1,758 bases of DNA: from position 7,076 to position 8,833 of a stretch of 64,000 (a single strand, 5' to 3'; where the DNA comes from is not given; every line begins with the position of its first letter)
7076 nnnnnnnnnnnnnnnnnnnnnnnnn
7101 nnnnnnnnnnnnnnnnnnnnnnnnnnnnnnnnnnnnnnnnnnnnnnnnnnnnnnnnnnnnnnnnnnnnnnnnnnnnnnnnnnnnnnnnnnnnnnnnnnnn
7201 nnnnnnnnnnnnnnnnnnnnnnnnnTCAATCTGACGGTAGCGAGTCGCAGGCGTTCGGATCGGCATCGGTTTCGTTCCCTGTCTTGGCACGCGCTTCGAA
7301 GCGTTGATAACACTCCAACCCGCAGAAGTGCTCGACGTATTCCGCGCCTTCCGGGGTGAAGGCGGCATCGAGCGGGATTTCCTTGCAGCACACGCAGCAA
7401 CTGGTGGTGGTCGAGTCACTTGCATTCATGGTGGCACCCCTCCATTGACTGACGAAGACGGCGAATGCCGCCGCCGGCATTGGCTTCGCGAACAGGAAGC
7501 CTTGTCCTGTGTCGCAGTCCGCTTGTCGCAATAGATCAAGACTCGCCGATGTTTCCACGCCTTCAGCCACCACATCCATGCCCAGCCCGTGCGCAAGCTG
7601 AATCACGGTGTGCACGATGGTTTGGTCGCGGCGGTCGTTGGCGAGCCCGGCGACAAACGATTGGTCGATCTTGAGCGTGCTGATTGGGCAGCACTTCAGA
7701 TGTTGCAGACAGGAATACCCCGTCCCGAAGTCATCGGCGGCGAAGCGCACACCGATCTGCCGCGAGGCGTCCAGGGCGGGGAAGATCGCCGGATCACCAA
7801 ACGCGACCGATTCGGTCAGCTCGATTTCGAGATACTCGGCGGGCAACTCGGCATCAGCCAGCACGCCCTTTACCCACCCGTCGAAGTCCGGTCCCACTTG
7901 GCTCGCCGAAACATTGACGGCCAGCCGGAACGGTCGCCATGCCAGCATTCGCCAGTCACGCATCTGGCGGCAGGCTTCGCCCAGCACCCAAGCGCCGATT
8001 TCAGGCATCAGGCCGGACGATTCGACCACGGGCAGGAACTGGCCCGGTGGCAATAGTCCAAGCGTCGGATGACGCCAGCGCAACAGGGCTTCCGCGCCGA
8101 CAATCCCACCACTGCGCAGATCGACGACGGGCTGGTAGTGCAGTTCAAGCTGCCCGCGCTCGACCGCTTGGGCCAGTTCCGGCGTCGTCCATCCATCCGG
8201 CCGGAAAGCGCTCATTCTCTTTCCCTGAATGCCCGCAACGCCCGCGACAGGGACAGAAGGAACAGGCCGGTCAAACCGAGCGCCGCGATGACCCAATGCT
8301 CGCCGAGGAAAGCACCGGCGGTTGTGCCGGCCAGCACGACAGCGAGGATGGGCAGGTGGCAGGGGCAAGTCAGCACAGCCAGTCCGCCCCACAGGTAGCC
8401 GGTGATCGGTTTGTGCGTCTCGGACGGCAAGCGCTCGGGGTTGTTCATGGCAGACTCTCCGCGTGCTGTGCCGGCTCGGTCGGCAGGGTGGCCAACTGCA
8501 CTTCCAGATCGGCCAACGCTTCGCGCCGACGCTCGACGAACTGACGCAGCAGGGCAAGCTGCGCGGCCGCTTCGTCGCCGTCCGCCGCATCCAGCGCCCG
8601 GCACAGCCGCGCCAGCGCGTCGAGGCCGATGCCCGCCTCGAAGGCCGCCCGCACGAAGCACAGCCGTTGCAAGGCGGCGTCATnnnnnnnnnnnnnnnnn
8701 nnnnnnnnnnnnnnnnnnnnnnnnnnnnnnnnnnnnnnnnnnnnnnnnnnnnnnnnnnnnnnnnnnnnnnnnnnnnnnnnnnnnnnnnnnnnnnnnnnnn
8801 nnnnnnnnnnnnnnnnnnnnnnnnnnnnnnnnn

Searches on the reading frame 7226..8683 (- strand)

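Call 12: search_protein_families(library=pfam, proteins=[window:7226-8683:-], max_evalue=0.001)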
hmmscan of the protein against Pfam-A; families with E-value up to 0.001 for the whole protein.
window:7226-8683:- (485 aa): 2 families
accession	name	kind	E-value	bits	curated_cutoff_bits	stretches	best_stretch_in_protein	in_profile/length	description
PF00563.25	EAL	-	5.3e-68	229.3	31.3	1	169-401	3-236/236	EAL domain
PF11809.13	DUF3330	-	6.3e-44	148.4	25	1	417-485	1-69/69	Domain of unknown function (DUF3330)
